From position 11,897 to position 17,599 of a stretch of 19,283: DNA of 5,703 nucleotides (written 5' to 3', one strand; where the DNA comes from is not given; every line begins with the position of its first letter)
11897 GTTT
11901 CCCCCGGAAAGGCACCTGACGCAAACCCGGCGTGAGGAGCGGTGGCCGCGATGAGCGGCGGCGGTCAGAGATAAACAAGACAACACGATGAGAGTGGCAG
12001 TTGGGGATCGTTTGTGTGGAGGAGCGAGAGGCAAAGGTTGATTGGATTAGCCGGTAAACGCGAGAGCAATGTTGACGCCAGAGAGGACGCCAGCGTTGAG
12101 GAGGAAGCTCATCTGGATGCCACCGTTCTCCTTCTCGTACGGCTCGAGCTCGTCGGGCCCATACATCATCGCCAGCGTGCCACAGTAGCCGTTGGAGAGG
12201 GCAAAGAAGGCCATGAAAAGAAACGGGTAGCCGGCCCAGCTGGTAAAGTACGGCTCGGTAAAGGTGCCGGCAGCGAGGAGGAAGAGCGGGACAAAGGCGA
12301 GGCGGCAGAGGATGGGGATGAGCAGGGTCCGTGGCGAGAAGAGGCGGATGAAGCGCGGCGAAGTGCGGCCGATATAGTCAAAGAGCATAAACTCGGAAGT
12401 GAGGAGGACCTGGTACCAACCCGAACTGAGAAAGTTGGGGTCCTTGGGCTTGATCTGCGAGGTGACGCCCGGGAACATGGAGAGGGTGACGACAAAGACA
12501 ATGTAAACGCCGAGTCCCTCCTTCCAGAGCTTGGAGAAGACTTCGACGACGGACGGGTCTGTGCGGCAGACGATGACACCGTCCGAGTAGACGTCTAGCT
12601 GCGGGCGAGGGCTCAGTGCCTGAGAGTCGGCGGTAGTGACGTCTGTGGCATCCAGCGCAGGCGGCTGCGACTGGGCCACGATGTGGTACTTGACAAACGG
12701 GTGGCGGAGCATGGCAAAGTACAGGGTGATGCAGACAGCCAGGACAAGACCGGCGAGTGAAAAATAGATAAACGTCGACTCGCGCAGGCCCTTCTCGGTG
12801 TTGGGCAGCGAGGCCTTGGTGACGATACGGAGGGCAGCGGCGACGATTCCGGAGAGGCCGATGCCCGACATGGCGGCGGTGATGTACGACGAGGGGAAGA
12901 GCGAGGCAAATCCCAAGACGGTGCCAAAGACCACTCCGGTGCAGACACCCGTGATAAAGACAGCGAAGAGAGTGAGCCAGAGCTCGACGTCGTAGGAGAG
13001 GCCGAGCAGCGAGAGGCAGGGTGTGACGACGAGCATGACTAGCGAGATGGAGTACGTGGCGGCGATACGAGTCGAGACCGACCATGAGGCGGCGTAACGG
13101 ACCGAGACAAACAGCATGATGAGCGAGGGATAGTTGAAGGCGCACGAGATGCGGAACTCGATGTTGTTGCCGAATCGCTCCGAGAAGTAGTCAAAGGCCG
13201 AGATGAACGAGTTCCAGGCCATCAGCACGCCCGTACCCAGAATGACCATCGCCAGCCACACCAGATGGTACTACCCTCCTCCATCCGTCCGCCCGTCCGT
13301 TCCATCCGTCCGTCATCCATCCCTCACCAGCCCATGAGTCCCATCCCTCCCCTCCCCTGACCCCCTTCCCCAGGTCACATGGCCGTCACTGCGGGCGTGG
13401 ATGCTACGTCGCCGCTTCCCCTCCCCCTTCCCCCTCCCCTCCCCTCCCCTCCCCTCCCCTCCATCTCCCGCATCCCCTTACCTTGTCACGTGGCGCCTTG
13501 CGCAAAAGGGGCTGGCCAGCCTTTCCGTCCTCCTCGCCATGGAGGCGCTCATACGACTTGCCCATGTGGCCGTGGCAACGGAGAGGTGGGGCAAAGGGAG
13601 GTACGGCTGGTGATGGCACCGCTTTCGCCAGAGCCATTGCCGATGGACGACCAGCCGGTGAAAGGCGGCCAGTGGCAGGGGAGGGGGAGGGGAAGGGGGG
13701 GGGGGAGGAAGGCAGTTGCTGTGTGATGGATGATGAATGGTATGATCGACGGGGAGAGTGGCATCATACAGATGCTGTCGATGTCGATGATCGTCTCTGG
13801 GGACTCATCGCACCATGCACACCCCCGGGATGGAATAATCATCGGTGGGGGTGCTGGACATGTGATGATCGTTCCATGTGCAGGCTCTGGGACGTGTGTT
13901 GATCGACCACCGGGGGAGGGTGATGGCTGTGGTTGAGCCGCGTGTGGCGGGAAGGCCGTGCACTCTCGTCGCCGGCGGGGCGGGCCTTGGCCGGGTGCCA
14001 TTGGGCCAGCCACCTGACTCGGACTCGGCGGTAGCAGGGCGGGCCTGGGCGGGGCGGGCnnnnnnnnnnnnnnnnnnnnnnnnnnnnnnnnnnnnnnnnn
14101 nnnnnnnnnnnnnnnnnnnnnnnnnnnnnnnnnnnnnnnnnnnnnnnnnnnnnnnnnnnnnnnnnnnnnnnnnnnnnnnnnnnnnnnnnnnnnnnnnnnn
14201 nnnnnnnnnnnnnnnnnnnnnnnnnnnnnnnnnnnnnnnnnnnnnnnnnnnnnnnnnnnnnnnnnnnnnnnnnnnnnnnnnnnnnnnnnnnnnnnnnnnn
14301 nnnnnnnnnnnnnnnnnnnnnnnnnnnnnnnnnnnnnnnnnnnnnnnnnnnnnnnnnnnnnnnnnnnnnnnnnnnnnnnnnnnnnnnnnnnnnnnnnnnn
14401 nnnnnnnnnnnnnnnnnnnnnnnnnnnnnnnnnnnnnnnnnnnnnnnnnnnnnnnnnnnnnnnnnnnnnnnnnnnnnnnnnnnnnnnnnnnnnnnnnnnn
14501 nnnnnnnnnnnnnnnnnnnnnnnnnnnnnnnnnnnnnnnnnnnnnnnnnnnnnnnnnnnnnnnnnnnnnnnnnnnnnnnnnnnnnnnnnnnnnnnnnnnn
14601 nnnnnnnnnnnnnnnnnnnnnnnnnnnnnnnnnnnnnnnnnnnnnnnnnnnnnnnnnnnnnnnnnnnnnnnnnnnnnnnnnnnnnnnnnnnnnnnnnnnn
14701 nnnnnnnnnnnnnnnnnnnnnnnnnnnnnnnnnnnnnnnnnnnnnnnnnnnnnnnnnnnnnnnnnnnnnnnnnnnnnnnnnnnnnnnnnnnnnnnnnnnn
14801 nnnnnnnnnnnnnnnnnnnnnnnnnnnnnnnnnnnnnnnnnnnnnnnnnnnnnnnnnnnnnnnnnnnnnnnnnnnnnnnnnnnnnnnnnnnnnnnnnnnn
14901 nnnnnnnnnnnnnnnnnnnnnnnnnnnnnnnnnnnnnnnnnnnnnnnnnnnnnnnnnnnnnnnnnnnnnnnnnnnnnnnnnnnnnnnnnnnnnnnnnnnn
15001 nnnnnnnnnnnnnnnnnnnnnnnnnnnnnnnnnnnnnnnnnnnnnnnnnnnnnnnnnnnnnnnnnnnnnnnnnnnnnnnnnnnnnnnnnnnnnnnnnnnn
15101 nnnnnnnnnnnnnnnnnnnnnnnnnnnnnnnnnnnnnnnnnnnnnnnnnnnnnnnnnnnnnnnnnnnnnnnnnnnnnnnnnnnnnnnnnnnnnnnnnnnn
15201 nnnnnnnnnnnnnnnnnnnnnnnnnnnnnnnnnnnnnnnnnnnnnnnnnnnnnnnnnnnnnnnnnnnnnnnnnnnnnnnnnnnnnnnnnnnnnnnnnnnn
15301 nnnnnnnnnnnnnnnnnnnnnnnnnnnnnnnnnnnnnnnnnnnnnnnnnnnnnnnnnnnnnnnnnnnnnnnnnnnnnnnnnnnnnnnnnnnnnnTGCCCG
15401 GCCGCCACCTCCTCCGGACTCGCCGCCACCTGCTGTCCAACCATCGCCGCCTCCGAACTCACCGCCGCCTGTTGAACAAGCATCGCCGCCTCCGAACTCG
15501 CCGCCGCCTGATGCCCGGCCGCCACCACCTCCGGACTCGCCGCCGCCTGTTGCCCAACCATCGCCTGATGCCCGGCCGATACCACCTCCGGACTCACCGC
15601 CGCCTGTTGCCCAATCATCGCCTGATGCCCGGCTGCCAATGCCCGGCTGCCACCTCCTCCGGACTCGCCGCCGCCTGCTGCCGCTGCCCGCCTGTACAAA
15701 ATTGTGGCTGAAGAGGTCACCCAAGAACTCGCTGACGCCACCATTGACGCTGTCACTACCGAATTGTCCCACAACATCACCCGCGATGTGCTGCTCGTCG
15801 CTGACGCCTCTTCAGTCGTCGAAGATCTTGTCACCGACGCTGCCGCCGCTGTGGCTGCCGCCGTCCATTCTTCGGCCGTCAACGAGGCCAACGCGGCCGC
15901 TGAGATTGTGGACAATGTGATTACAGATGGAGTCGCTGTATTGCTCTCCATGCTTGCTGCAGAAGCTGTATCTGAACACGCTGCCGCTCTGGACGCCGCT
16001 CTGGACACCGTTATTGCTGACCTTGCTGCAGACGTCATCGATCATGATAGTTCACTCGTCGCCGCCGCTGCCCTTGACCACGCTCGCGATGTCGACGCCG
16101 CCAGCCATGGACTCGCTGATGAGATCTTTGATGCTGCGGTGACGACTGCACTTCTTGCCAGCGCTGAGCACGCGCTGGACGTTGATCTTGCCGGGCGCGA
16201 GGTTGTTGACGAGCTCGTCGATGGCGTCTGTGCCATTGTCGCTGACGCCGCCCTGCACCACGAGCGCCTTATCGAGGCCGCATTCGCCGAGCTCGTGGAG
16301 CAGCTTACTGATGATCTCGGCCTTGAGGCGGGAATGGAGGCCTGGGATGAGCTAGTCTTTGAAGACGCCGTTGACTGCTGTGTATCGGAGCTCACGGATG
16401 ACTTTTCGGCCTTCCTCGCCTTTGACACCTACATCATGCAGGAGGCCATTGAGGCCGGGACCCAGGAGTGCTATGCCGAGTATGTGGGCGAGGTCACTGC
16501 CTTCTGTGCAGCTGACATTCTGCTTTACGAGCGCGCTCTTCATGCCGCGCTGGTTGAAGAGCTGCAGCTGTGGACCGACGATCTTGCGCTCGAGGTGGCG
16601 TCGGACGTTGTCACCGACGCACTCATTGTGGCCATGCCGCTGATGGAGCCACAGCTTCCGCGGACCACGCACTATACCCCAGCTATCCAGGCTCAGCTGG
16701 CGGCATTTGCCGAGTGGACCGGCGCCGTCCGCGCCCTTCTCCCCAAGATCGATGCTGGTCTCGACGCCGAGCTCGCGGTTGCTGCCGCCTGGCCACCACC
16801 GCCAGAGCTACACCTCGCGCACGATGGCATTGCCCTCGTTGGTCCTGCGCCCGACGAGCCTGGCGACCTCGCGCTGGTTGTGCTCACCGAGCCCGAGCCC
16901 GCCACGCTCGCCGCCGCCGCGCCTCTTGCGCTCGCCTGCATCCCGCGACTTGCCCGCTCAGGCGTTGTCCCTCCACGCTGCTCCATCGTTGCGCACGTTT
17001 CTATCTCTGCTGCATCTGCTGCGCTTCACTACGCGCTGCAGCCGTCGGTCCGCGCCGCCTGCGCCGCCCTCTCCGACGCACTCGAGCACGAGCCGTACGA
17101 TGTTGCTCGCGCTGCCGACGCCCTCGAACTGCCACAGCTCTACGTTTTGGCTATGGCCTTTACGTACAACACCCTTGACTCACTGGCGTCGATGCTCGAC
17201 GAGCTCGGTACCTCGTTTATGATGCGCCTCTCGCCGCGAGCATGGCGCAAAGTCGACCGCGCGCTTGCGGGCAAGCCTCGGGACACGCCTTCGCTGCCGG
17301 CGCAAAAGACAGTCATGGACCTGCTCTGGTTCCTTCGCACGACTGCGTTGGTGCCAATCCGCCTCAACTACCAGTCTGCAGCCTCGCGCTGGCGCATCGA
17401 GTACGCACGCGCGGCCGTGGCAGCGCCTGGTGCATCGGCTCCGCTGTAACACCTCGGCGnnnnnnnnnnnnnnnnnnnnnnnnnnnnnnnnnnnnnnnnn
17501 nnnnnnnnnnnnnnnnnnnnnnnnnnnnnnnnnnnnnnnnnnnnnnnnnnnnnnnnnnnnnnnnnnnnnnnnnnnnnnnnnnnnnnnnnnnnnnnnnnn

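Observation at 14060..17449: Proline-rich repeat gene broken by a compensating -20/+14 indel pair; the repeat-frame is kept in a shifted genomic frame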

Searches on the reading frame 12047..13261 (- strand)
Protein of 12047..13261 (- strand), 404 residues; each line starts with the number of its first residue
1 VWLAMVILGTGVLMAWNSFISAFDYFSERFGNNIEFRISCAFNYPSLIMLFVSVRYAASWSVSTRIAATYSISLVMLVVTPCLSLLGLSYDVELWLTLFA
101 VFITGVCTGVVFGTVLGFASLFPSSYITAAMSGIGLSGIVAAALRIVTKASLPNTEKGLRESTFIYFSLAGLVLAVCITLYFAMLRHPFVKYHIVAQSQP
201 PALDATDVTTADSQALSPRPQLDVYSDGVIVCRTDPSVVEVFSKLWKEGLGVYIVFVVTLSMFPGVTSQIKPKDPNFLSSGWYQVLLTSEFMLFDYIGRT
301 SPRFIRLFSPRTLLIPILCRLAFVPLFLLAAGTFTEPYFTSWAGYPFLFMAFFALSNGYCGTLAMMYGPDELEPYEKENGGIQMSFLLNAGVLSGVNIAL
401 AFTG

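Call 7: search_protein_families(library=pfam, proteins=[window:12047-13261:-], max_evalue=0.01)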
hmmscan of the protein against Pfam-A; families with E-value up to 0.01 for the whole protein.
window:12047-13261:- (404 aa): 1 family
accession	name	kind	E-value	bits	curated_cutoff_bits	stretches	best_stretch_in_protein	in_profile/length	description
PF01733.24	Nucleoside_tran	-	1.5e-44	153.1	29.8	1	101-402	4-307/309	Nucleoside transporter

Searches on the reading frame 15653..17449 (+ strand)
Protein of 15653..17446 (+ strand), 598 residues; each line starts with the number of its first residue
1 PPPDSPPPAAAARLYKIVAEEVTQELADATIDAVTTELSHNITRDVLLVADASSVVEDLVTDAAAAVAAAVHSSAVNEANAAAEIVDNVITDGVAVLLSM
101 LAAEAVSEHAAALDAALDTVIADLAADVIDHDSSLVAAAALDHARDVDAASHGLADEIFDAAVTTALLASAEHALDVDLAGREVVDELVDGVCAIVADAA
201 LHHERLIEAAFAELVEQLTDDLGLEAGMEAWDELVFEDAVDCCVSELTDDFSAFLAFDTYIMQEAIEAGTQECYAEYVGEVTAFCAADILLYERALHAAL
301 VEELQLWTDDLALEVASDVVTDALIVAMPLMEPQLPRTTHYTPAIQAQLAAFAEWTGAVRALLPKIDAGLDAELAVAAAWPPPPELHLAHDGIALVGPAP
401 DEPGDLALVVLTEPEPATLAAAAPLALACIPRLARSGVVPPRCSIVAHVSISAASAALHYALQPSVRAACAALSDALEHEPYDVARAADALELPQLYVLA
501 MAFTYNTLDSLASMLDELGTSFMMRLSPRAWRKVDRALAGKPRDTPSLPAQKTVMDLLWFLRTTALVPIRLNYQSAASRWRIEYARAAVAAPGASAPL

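Call 7: search_protein_families(library=pfam, proteins=[window:15704-17449:+], max_evalue=0.01)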
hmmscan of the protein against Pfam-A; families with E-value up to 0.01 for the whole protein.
window:15704-17449:+ (581 aa): 0 families

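Call 10: find_homologous_proteins(query=window:15704-17446:+, max_evalue=0.001)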
Query window:15704-17446:+: 8000 candidates shared short words with the query, none scored E <= 0.001.

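Call 20: search_protein_representatives(protein=window:15704-17446:+)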
Query: 581 residues. Proteins with E-value up to 0.001 (for the whole library): 0; up to 1e-10: 0; up to 1e-30: 0. The best 0 are listed.
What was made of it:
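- On Programmed ribosomal frameshift: No relatives exist to test conservation (calls 10, 20).
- Tried and rejected: Homology for the C-terminal 581 aa: the word-index search (call 10) and a full HMMER scan of 1.84 billion representatives (call 20) both returned zero hits, not even a self-hit.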

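Call 27: predict_structure(protein=window:15653-17446:+)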
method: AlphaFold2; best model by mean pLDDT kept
length: 598 residues; sequences in the alignment: 1
mean_pLDDT: 43.4   pTM: 0.26
mean pLDDT of the five models: 43.4, 38.9, 36.8, 31.6, 31.2
residues with pLDDT >= 90: 0; 70-90: 0; 50-70: 90; < 50: 508
segments of 3 or more residues with pLDDT < 50: 1-7, 9-60, 66-83, 85-92, 95-113, 119-122, 124-142, 146-159, 161-163, 165-189, 191-193, 195-211, 214-224, 226-341, 343-345, 347-354, 356-461, 496-498, 501-511, 543-551, 561-598
pLDDT, mean of each block of 10 residues (from residue 1): 43 38 43 46 39 46 49 43 47 48 43 49 47 44 45 42 48 42 47 46 43 47 42 42 40 36 37 40 38 39 39 37 36 40 48 46 40 30 38 44 42 46 45 38 35 43 56 62 55 51 45 52 50 51 46 52 36 34 36 30
secondary structure, 60 per line:
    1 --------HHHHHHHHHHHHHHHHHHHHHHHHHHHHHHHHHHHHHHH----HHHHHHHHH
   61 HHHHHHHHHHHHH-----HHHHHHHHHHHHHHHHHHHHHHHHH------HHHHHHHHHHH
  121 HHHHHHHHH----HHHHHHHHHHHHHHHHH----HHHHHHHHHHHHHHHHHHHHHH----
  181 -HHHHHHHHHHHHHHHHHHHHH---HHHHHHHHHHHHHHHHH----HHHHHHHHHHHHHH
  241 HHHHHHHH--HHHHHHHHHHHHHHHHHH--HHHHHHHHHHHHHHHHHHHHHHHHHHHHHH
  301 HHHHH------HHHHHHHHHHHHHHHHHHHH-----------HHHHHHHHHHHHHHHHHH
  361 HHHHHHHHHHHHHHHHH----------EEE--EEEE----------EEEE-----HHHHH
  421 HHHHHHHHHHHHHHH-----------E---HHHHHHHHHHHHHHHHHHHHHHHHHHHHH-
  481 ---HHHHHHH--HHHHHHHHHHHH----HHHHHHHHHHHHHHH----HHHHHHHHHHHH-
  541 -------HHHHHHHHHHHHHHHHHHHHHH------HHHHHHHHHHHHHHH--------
elements in order (helices of 4 or more, strands of 3 or more residues): H9-47 H52-73 H79-103 H110-129 H134-150 H155-176 H182-202 H206-222 H227-248 H251-268 H271-305 H312-331 H343-377 E388-390 E393-396 E407-410 H416-435 H451-479 H484-490 H493-504 H509-523 H528-539 H548-569 H576-590

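Call 42: search_protein_families(library=pfam, proteins=[window:15653-17446:+], max_evalue=10)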
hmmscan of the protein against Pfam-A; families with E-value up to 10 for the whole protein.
window:15653-17446:+ (598 aa): 1 family
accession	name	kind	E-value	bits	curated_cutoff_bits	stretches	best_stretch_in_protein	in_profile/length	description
PF25589.1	DUF7935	-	0.074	13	27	1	21-90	79-150/171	Family of unknown function (DUF7935)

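Call 43: search_solved_structures(query=window:15653-17446:+, max_evalue=10)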
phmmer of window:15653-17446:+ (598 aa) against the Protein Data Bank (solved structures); distinct sequences matched with E-value up to 10: 2.
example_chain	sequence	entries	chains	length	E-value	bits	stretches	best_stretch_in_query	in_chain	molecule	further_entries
8yfh_A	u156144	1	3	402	1.9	10.4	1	219-263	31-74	Glucan endo-1,3-alpha-glucosidase agn1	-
9m6l_A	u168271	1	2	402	1.9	10.4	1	219-263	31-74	Glucan endo-1,3-alpha-glucosidase agn1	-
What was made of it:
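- Tried and rejected: Pfam at E<=10 and the PDB sequence search gave only noise (calls 42, 43).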

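Call 45: find_related_loci(query=window:15653-17446:+, collection=metagenome_contigs, flank=5000)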
Query window:15653-17446:+ (598 aa) in metagenome_contigs; peptide patterns used: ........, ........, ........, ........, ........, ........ (x = any residue, [..] = any of these).
247 stretches matched a pattern, but none encodes a relative of the query by tblastn (E <= 1e-3).

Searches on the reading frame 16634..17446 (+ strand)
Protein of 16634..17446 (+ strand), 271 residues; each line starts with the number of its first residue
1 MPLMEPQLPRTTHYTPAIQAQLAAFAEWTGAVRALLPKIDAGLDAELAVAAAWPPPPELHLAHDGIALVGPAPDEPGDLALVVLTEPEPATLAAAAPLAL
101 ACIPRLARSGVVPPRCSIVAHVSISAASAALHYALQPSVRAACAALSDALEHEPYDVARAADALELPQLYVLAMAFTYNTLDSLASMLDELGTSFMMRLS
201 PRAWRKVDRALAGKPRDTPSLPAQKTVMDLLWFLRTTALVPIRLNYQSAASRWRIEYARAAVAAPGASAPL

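Call 42: search_protein_families(library=pfam, proteins=[window:16634-17446:+], max_evalue=10)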
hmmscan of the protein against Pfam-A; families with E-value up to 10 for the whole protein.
window:16634-17446:+ (271 aa): 1 family
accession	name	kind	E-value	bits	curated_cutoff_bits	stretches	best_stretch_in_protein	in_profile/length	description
PF23693.1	YmgM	-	0.19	12.6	27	1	33-82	14-60/67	YmgM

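Call 60: predict_structure(protein=window:16643-17446:+)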
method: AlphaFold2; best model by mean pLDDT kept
length: 268 residues; sequences in the alignment: 1
mean_pLDDT: 41.3   pTM: 0.29
mean pLDDT of the five models: 41.3, 37.7, 37.5, 36.8, 35.7
residues with pLDDT >= 90: 0; 70-90: 0; 50-70: 36; < 50: 232
segments of 3 or more residues with pLDDT < 50: 1-53, 56-63, 70-84, 86-96, 98-132, 166-168, 170-268
pLDDT, mean of each block of 10 residues (from residue 1): 33 38 36 35 35 46 49 46 47 47 42 37 39 52 56 50 47 39 40 36 41 37 42 35 34 38 35
secondary structure, 60 per line:
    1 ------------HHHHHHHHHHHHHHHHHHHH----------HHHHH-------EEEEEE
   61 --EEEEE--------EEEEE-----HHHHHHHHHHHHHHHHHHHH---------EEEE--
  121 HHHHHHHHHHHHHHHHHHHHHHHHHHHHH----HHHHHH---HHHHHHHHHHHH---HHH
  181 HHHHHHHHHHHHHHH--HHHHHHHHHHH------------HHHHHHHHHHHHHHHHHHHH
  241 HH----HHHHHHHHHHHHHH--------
elements in order: H13-32 H43-47 E55-60 E63-67 E76-80 H86-105 E115-118 H121-149 H154-159 H163-174 H178-195 H198-208 H221-242 H247-260
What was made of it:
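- Tried and rejected: AlphaFold2 without an alignment, on 598 aa and on the last 268 aa, gave pLDDT 43 and 41 (calls 27, 60).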
